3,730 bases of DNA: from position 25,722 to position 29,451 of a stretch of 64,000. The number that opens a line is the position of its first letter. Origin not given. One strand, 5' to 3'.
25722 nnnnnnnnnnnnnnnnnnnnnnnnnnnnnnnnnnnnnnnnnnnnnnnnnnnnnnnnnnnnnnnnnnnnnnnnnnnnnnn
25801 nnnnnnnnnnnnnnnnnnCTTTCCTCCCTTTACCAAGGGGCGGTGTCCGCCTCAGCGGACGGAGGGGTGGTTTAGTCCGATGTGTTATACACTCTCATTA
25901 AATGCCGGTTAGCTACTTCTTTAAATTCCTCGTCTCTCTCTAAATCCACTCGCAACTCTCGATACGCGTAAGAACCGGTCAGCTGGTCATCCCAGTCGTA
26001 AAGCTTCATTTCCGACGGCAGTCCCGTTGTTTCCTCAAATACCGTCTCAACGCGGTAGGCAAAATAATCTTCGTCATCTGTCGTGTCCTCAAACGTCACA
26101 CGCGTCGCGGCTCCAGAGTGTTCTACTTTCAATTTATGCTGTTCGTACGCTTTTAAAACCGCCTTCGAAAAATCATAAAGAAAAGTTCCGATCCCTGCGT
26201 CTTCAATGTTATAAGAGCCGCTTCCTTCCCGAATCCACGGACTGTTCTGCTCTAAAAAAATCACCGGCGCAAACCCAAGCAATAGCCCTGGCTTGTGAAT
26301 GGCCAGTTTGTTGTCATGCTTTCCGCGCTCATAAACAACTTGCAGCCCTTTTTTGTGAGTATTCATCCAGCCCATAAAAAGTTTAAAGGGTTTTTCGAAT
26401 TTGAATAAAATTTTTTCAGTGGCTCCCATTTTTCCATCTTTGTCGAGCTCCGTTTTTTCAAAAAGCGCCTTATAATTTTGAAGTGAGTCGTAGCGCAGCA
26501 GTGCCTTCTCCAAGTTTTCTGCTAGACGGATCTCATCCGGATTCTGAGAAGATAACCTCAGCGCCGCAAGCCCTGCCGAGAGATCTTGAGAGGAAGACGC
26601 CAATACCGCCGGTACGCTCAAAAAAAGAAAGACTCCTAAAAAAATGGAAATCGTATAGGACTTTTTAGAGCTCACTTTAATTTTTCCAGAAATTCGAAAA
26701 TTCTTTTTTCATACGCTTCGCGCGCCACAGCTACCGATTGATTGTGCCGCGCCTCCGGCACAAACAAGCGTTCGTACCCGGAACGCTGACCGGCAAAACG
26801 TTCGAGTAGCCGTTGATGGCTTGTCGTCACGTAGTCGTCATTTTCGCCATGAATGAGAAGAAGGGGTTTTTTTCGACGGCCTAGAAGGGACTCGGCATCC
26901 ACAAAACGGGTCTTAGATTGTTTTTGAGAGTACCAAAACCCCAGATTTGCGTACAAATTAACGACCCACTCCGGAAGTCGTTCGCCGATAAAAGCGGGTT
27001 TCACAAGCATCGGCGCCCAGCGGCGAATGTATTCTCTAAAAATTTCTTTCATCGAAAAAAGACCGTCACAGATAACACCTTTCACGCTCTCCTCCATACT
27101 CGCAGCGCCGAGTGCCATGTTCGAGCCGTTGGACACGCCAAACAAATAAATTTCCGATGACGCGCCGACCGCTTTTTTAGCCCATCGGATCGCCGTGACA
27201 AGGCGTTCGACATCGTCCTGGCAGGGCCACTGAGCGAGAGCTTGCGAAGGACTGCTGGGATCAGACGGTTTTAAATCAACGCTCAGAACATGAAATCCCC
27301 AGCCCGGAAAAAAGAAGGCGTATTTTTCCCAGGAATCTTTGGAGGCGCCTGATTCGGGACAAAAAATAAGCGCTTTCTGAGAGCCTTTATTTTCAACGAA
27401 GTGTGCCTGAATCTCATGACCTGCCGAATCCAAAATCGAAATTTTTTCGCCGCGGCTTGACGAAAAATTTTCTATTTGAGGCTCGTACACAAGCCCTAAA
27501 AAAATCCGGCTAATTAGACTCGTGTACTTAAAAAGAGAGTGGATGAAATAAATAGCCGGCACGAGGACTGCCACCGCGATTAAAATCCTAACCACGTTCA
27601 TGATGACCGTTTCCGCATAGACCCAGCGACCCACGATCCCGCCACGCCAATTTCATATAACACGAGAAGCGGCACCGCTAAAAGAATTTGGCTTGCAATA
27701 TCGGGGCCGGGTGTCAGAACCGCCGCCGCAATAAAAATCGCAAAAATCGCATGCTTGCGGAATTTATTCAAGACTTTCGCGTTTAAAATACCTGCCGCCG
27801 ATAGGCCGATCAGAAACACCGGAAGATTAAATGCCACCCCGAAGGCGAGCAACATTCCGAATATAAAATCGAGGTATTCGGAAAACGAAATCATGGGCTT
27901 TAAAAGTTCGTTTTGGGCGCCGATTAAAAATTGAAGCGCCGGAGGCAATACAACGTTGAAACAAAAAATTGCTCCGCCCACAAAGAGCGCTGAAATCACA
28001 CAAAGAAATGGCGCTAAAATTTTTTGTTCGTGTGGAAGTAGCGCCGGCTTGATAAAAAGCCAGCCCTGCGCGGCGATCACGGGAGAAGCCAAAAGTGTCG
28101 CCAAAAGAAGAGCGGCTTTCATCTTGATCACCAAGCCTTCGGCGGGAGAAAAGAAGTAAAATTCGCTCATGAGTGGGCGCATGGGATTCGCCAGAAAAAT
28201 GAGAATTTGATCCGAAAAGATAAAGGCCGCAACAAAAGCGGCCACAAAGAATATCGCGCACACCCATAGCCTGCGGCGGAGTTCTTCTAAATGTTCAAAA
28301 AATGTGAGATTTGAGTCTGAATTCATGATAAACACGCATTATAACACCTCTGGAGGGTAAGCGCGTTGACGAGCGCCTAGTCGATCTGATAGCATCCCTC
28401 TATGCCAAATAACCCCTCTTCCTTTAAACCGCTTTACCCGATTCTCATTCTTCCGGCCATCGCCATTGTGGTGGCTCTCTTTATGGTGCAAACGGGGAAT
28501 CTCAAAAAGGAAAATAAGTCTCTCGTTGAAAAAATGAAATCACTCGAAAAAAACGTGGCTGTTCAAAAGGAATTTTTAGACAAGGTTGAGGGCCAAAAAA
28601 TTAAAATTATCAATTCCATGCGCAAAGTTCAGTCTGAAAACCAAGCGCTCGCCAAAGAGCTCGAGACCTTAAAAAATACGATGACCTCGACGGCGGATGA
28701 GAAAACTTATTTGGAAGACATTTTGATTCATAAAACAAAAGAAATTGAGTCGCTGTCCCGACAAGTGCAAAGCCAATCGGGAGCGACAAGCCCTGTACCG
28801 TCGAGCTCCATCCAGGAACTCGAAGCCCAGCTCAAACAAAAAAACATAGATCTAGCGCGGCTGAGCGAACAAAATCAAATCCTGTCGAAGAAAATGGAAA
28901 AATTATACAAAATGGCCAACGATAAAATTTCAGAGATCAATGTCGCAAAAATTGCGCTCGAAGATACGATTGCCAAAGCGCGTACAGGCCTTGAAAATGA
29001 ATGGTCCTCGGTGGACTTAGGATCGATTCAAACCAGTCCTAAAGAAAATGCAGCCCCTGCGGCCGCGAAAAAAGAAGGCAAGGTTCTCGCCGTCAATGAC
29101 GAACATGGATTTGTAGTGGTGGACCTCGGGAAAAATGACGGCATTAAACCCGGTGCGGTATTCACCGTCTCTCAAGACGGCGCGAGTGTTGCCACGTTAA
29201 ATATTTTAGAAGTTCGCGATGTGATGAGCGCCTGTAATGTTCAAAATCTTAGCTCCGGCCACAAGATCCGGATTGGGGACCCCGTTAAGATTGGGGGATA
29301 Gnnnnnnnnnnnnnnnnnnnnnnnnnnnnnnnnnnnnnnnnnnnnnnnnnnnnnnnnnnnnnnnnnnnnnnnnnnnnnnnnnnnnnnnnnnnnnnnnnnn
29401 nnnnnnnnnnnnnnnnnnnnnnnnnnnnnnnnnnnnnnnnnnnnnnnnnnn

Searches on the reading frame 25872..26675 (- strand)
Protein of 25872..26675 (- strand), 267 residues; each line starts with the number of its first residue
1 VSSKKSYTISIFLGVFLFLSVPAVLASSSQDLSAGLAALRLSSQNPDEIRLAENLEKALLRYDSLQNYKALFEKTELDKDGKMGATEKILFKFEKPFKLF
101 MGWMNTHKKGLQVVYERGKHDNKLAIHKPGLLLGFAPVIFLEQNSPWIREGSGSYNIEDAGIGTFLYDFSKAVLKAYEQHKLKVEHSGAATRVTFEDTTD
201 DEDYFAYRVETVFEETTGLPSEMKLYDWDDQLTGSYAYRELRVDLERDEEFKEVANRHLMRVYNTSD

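Call 4: search_protein_families(library=pfam, proteins=[window:25872-26675:-])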
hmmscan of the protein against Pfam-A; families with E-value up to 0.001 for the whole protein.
window:25872-26675:- (267 aa): 1 family
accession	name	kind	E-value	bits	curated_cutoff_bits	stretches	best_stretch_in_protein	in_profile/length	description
PF07608.17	DUF1571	-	3.8e-19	69.4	27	1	66-246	2-193/208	Protein of unknown function (DUF1571)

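Call 6: search_protein_families(library=ncbifam, proteins=[window:25872-26675:-], max_evalue=0.00001)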
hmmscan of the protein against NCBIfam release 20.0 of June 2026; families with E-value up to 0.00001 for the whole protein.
window:25872-26675:- (267 aa): 0 families

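Call 64: find_homologous_proteins(query=window:25872-26675:-, max_evalue=0.00001)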
Query window:25872-26675:- (267 aa): 121 proteins with E <= 0.00001 among 1414 candidates; the best 120 are listed.
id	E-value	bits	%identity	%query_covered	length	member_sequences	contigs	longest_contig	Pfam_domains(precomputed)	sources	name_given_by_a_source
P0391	9.9e-162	554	100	93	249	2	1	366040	PF07608.18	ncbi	-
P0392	7.1e-111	388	75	85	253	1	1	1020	PF07608.18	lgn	-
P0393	1.5e-86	308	56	96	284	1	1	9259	PF07608.18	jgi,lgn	jgi:hypothetical protein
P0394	1.9e-84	301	55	92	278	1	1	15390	PF07608.18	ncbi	ncbi:MAG: DUF1571 domain-containing protein [Candidatus Omnitrophota bacterium]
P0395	6.2e-84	300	53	96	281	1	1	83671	PF07608.18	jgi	jgi:hypothetical protein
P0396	2.4e-83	298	53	96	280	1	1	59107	PF07608.18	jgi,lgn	jgi:hypothetical protein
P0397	1.0e-82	296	57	93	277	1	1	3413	PF07608.18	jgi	jgi:hypothetical protein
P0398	2.9e-81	291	54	91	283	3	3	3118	PF07608.18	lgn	-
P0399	5.6e-80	287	54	91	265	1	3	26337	PF07608.18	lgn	-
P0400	2.5e-79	284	52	96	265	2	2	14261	PF07608.18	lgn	-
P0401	3.2e-79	284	58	81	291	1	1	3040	PF07608.18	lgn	-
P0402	3.8e-79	284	52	99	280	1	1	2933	PF07608.18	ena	-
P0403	6.0e-79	283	49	95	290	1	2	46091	PF07608.18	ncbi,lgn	-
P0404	1.2e-78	282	56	85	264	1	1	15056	PF07608.18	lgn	-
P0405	1.9e-78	282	54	94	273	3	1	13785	PF07608.18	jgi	-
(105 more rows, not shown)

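Call 75: predict_structure(alignment_id=A2)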
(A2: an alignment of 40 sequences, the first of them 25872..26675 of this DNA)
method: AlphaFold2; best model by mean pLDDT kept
length: 267 residues; sequences in the alignment: 40
mean_pLDDT: 89.4   pTM: 0.84
mean pLDDT of the five models: 89.4, 88.7, 87.5, 87.2, 85.4
residues with pLDDT >= 90: 204; 70-90: 29; 50-70: 31; < 50: 3
segments of 3 or more residues with pLDDT < 50: 1-3
pLDDT, mean of each block of 10 residues (from residue 1): 51 57 67 97 98 98 97 95 96 95 95 94 91 83 80 71 95 98 98 97 95 98 98 97 93 93 83
secondary structure, 60 per line:
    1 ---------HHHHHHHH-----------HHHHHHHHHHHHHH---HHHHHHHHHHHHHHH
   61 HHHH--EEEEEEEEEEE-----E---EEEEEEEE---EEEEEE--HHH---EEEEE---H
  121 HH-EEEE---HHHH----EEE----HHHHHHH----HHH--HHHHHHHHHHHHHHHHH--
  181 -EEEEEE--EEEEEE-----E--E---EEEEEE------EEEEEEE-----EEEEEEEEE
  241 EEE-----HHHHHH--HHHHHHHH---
elements in order: H10-17 H29-42 H46-64 E67-77 E87-94 E98-103 E112-116 E124-127 H131-134 E139-141 H146-152 H162-178 E182-187 E190-195 E208-213 E220-226 E232-243 H249-254 H257-264

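Call 77: fold_search(model_id=the predicted structure, library=pdb)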
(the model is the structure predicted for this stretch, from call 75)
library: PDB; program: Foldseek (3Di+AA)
matches with E <= 10: 864; with E <= 0.001: 57
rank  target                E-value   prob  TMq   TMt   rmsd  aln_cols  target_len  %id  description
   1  8chx_A                3.7e-08  1.00  0.36  0.49   7.5       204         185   14  Structure and function of LolA from Vibrio cholerae (released 2023-06-21)
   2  2w7q_B                1.8e-07  1.00  0.40  0.55   6.4       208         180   10  Structure of Pseudomonas aeruginosa LolA (released 2009-12-29)
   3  7z6w                  2.6e-07  1.00  0.38  0.50   6.3       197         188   12  Complex of E. coli LolA and lipoprotein (released 2022-09-07)
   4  2w7q_A                4.0e-07  1.00  0.40  0.51   6.8       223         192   12  Structure of Pseudomonas aeruginosa LolA (released 2009-12-29)
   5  4ki3_G                4.2e-07  1.00  0.35  0.49   7.4       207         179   10  1.70 Angstrom resolution crystal structure of outer-membrane lipoprotein carrier protein (lolA) from Yersinia pestis C (released 2013-05-15)
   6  4z48_A                4.5e-07  1.00  0.33  0.36   7.9       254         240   12  Crystal structure of a DUF1329 family protein (DESPIG_00262) from Desulfovibrio piger ATCC 29098 at 1.75 A resolution (released 2015-04-22)
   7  8chx_B                4.7e-07  1.00  0.38  0.51   6.8       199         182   14  Structure and function of LolA from Vibrio cholerae (released 2023-06-21)
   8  8orn_A                5.0e-07  1.00  0.37  0.49   7.3       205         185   12  Crystal structure of Xanthomonas campestris pv. campestris LolA-LolB complex (released 2023-07-05)
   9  6f3z_B                6.9e-07  1.00  0.38  0.51   8.6       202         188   11  Complex of E. coli LolA and periplasmic domain of LolC (released 2018-07-25)
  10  2p4b_C                7.3e-07  1.00  0.46  0.47   4.6       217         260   16  Crystal structure of E.coli RseB (released 2007-05-22)
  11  3buu_A                8.2e-07  1.00  0.31  0.35   9.9       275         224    8  Crystal structure of LolA superfamily protein NE2245 from Nitrosomonas europaea (released 2008-01-22)
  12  4ki3_A                9.1e-07  1.00  0.33  0.46   8.9       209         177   11  1.70 Angstrom resolution crystal structure of outer-membrane lipoprotein carrier protein (lolA) from Yersinia pestis C (released 2013-05-15)
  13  4ki3_I                1.1e-06  1.00  0.36  0.49   8.8       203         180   11  1.70 Angstrom resolution crystal structure of outer-membrane lipoprotein carrier protein (lolA) from Yersinia pestis C (released 2013-05-15)
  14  4ki3_L                1.1e-06  1.00  0.35  0.48   7.6       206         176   10  1.70 Angstrom resolution crystal structure of outer-membrane lipoprotein carrier protein (lolA) from Yersinia pestis C (released 2013-05-15)
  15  4ki3_D                1.3e-06  1.00  0.33  0.46   8.9       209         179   11  1.70 Angstrom resolution crystal structure of outer-membrane lipoprotein carrier protein (lolA) from Yersinia pestis C (released 2013-05-15)
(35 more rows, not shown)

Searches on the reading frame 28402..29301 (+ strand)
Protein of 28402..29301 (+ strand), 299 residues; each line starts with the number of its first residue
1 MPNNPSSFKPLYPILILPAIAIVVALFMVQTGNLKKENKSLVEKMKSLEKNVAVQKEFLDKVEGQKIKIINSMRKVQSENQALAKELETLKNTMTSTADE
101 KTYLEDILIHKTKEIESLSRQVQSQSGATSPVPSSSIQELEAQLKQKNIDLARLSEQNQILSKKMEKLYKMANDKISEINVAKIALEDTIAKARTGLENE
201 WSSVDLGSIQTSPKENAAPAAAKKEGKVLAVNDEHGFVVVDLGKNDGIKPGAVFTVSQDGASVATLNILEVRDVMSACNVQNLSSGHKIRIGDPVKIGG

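Call 50: search_protein_families(library=pfam, proteins=[window:28402-29301:+], max_evalue=0.0001)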
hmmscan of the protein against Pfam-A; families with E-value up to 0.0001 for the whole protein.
window:28402-29301:+ (299 aa): 1 family
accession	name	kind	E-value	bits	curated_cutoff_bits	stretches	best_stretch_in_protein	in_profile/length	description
PF25443.1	ANG-1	-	8.5e-05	23.1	28.5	0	134-194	6-66/105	ANG-1-like domain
